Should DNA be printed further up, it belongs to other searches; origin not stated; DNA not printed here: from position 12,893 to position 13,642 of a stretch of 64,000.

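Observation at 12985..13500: GC-rich island 1: self-contained gene for an extremely basic RRSRGK-repeat protein, sharing a divergent promoter region with secG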

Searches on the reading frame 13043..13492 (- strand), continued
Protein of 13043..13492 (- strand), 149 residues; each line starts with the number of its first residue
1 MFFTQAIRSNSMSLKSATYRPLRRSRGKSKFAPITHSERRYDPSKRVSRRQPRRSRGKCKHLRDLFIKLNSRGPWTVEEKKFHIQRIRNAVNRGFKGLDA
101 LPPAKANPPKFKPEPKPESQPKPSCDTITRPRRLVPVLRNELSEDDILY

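Call 63: fold_search(model_id=the predicted structure, library=pdb)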
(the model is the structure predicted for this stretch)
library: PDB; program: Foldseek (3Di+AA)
matches with E <= 10: 102; with E <= 0.001: 0
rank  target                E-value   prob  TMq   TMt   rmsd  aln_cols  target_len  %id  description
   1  4zmd_B                8.6e-01  0.60  0.24  0.47   3.6        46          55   17  C domain of staphylococcal protein A mutant - Q9W (released 2015-07-15)
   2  8oh6_p                1.7e+00  0.41  0.22  0.13  12.1        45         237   27  Crystal structure of the Candida albicans 80S ribosome in complex with Paromomycin (500umol) (released 2024-10-02)
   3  8oi5_BC               1.7e+00  0.33  0.21  0.13  12.0        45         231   27  Crystal structure of the Candida albicans 80S ribosome in complex with Paromomycin (2mM) (released 2024-10-09)
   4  4wwi_C                1.9e+00  0.30  0.22  0.44   3.7        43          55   19  Crystal structure of the C domain of staphylococcal protein A in complex with the Fc fragment of human IgG at 2.3 Angs (released 2015-07-15)
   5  8oj3_p                2.0e+00  0.35  0.22  0.13  12.1        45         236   27  Crystal structure of the Candida albicans 80S ribosome in complex with geneticin G418 (rotated state) (released 2024-10-09)
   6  9g1z_p                2.0e+00  0.35  0.22  0.13  12.2        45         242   27  Structure of Candida albicans 80S ribosome in complex with mefloquine (non-rotated state) (released 2025-04-23)
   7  8dab_A                2.2e+00  0.57  0.24  0.56   2.2        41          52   10  Coevolved affibody-Z domain pair LL2.c17 (released 2023-07-26)
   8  1dee_H                2.4e+00  0.30  0.23  0.47   3.2        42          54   14  Structure of S. aureus protein A bound to a human IgM Fab (released 2000-05-24)
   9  6krv_D                2.6e+00  0.44  0.24  0.55   2.4        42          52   14  Crystal structure of mouse IgG2b Fc complexed with B domain of Protein A (released 2020-01-22)
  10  4znc_A                2.6e+00  0.23  0.22  0.44   3.8        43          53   19  Fc fragment of human IgG in complex with the C domain of staphylococcal protein A mutant - Q9W (released 2015-07-15)
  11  9nkq_B                2.9e+00  0.28  0.23  0.46   3.3        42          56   14  Coevolved affibody pair A6B6 (released 2026-02-04)
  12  8q5i_p                2.9e+00  0.25  0.22  0.13  12.2        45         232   27  Structure of Candida albicans 80S ribosome in complex with cephaeline (released 2023-09-13)
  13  8eui_G                2.9e+00  0.20  0.20  0.13  14.1        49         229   24  Ytm1 associated nascent 60S ribosome (-fkbp39) State 3 (released 2022-11-30)
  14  8da4_A                3.1e+00  0.38  0.25  0.52   3.0        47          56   11  Coevolved affibody-Z domain pair LL1.c2 (released 2023-07-26)
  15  9nks_D                3.1e+00  0.25  0.25  0.48   3.6        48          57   12  Coevolved affibody pair A7B3 (released 2026-02-04)
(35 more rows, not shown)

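Call 65: find_related_loci(query=A4, collection=viral_contigs, flank=5000)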
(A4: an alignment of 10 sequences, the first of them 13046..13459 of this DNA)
Query A4 (138 aa) in viral_contigs; peptide patterns used: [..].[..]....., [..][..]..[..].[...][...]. (x = any residue, [..] = any of these).
15 stretches matched a pattern, but none encodes a relative of the query by tblastn (E <= 1e-3).

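Call 66: find_related_loci(query=A4, collection=metagenome_contigs, flank=4000)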
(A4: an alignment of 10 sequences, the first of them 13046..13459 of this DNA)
Query A4 (138 aa) in metagenome_contigs; peptide patterns used: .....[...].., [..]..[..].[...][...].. (x = any residue, [..] = any of these).
595 stretches matched a pattern; 2 encode a relative of the query (tblastn E <= 1e-3); 2 distinct loci.
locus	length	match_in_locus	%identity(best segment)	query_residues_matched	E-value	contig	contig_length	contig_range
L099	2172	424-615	41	43-106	2e-11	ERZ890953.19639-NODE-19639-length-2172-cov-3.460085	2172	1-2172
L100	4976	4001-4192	41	43-106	2e-11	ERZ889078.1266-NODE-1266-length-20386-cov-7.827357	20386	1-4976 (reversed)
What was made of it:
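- Tried and rejected: The metagenome contig scan added only two loci, both 41% identical to X (call 66).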

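Call 74: search_protein_families(library=pfam, proteins=[L086:505-966:+, L086:1223-1477:+], max_evalue=0.1)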
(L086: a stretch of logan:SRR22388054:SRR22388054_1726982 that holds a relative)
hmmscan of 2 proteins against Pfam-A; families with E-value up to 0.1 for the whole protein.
L086:505-966:+ (153 aa): 1 family
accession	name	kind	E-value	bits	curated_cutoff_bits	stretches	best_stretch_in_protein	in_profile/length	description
PF08334.16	T2SSG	-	0.019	15.5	21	1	55-116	5-64/108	Type II secretion system (T2SS), protein G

L086:1223-1477:+ (85 aa): 1 family
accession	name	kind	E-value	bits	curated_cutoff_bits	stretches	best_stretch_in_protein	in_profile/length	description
PF00932.25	LTD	-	5.1e-06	27.3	34.3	1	26-84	3-44/109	Lamin Tail Domain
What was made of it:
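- The neighbours on the high-GC contig are weak T2SS-G-like and lamin-tail-domain proteins, both common in CPR (call 74).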

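Call 82: fold_search(model_id=the predicted structure, library=viral)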
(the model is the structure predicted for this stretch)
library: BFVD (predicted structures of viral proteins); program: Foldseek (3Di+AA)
matches with E <= 10: 61; with E <= 0.001: 0
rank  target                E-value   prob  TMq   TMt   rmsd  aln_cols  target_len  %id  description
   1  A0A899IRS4            1.1e+00  0.12  0.22  0.16  24.9       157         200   13  (no name in the UniProt tables at hand)
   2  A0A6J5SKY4            1.3e+00  0.10  0.18  0.11  15.4       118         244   14  Uncharacterized protein [uncultured Caudovirales phage]
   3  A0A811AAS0            2.1e+00  0.41  0.31  0.26  11.5        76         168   13  (no name in the UniProt tables at hand)
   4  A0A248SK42            2.6e+00  0.21  0.24  0.33   3.3        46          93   11  (no name in the UniProt tables at hand)
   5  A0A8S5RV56            2.7e+00  0.35  0.31  0.15  12.2        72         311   18  Chitosanase [Siphoviridae sp. ctHip2]
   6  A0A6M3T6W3            2.7e+00  0.13  0.25  0.37  20.6        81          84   15  (no name in the UniProt tables at hand)
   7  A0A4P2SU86            2.7e+00  0.07  0.17  0.11  16.6       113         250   14  Polyprotein (Fragment) [Cassava brown streak virus]
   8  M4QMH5                2.9e+00  0.14  0.26  0.04  24.2        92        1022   12  (no name in the UniProt tables at hand)
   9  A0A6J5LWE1            2.9e+00  0.09  0.24  0.07  17.5       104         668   15  Uncharacterized protein [uncultured Caudovirales phage]
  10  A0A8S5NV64            2.9e+00  0.03  0.15  0.10  27.3       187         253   13  Uncharacterized protein [Siphoviridae sp. ctTnV63]
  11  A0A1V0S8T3            3.1e+00  0.16  0.23  0.29   5.0        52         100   19  Uncharacterized protein [Catovirus CTV1]
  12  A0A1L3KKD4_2          3.1e+00  0.02  0.14  0.03  26.3       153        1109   14  (no name in the UniProt tables at hand)
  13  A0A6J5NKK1            3.5e+00  0.07  0.20  0.24  16.9        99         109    8  Uncharacterized protein [uncultured Caudovirales phage]
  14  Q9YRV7                4.0e+00  0.06  0.24  0.08  16.7       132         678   14  p194 (Fragment) [Rice tungro bacilliform virus]
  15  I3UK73                4.2e+00  0.13  0.28  0.05  20.8        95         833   14  (no name in the UniProt tables at hand)
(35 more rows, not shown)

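Call 86: list_cluster_members(proteins=[P0010, P0004, P0011])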
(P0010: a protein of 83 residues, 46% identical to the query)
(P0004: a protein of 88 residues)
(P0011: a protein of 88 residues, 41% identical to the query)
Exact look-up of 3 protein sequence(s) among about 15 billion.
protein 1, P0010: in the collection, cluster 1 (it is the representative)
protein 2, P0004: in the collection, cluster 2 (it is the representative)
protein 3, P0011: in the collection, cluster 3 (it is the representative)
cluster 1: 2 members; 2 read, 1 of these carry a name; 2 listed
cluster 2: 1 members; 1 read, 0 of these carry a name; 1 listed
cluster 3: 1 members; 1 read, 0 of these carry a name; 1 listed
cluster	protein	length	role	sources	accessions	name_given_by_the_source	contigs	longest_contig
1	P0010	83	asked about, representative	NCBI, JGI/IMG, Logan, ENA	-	-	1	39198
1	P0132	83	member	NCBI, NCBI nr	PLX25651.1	hypothetical protein C0580_02060 [Candidatus Parcubacteria bacterium] | MAG: hypothetical protein C0580_02060 [Candidatus Parcubacteria bacterium]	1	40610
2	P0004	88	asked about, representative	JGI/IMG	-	-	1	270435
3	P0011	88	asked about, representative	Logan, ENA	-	-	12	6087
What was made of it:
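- One member is annotated as a hypothetical protein of Candidatus Parcubacteria (call 86).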

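Call 89: search_protein_families(library=ncbifam, alignment_id=A4, max_evalue=1)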
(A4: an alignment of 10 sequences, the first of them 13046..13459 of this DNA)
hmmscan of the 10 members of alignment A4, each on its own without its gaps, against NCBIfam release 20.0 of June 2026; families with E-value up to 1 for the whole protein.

A. member 1, window:13046-13459:- (138 aa): 0 families

B. families by the number of members that match (of 10 scanned): 3 families
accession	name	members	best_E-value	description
NF009814.0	PRK13299.1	1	0.17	CCA tRNA nucleotidyltransferase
NF008084.0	PRK10819.1-5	1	0.4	TonB system transport protein TonB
NF033845.1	MSCRAMM_ClfB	1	0.53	MSCRAMM family adhesin clumping factor ClfB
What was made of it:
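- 13124..13168 (-): Pro/Lys/Glu tract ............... (residues 98-112), a KP/EP spacer kept in all homologs. The weak TonB NCBIfam hit (E = 0.4, one member) probably comes from such a tract, though its position was not shown (call 89).
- Closest known: TonB-type. Same: One member gives a weak TonB NCBIfam hit (E = 0.4; call 89).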

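Call 90: search_protein_families(library=padloc, alignment_id=A4, max_evalue=1)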
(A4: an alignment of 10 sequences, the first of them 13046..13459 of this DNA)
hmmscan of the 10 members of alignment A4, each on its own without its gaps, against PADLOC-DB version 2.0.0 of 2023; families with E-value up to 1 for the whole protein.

A. member 1, window:13046-13459:- (138 aa): 0 families

B. families by the number of members that match (of 10 scanned): 0 families

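Call 91: search_dna_similar(query=window:13046-13459:-, collection=phages, mode=protein, max_evalue=0.01, max_rows=10)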
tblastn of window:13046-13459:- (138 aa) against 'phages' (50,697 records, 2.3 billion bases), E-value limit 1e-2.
No match.

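Call 92: search_dna_similar(query=window:13046-13459:-, collection=plasmids, mode=protein, max_evalue=0.01, max_rows=10)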
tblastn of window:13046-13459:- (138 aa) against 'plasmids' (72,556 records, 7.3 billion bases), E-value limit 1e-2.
No match.
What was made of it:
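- There are no hits in phage, viral-contig or plasmid collections (calls 65, 91, 92).
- Tried and rejected: Viral contigs, phage genomes and plasmids: no relatives (calls 65, 91, 92).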
